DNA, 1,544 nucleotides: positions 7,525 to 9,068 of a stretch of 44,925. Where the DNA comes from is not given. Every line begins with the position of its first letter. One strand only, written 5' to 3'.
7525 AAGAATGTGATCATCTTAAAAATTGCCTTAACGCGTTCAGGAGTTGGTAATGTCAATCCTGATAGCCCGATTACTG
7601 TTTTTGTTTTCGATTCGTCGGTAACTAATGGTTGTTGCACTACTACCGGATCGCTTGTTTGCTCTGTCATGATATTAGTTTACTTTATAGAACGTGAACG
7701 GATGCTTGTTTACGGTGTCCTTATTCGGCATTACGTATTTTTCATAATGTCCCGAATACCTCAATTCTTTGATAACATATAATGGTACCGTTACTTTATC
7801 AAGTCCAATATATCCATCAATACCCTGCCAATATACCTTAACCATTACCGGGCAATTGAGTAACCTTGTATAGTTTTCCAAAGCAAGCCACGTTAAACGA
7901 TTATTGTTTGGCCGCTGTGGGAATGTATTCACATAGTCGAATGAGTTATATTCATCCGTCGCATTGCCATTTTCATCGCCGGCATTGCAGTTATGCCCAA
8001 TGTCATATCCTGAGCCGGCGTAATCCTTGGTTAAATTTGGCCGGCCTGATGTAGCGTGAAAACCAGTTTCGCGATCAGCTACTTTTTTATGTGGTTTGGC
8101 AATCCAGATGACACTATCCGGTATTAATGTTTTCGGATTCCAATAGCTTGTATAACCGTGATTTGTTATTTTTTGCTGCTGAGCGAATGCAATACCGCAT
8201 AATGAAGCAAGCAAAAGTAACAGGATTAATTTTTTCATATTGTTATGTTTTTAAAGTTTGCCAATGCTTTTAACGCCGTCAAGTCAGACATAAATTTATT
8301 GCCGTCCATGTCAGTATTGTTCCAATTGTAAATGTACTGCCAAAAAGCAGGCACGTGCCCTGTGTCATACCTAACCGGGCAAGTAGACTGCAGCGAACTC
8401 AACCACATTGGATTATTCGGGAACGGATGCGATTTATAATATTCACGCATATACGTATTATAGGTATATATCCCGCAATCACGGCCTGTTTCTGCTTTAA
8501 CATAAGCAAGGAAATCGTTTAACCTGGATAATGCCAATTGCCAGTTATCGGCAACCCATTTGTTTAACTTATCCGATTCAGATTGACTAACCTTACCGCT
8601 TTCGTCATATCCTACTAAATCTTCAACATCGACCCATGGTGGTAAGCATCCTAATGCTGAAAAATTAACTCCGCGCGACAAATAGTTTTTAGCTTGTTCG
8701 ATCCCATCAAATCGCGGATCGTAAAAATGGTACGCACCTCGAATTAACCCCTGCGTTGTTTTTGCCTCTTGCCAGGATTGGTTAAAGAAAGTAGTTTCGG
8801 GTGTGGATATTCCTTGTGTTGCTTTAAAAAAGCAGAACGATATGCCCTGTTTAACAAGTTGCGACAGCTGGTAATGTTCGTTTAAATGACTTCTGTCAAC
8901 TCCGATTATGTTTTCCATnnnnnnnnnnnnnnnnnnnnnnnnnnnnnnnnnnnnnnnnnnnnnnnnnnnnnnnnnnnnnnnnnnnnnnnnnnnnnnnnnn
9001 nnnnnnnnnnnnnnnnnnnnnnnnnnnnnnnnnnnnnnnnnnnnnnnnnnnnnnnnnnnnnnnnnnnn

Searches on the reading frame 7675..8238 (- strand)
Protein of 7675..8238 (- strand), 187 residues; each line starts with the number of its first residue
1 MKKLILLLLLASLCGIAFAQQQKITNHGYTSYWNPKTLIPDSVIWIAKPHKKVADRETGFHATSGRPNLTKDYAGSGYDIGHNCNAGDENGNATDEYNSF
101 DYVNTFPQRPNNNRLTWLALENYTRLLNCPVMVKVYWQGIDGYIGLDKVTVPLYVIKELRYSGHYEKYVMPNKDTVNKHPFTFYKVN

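Call 79: search_protein_families(library=pfam, proteins=[window:7675-8238:-], max_evalue=0.01)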
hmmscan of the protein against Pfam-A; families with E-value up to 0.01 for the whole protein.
window:7675-8238:- (187 aa): 1 family
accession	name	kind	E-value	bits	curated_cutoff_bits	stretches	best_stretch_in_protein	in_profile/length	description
PF01223.29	Endonuclease_NS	-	1.8e-12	47.8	23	1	24-187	19-204/223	DNA/RNA non-specific endonuclease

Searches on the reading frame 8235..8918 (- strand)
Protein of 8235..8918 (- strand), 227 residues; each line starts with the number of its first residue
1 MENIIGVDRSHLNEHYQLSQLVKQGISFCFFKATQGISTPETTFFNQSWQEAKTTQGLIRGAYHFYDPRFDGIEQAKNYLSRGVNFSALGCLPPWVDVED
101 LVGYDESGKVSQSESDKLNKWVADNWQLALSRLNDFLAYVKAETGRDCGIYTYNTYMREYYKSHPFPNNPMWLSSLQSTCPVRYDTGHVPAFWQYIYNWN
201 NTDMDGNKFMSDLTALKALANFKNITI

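Call 79: search_protein_families(library=pfam, proteins=[window:8235-8918:-], max_evalue=0.01)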
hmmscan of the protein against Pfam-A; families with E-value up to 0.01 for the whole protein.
window:8235-8918:- (227 aa): 1 family
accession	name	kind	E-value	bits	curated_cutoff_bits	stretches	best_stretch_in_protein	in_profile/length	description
PF01183.26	Glyco_hydro_25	-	7.8e-26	91.9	27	1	7-196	1-172/180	Glycosyl hydrolases family 25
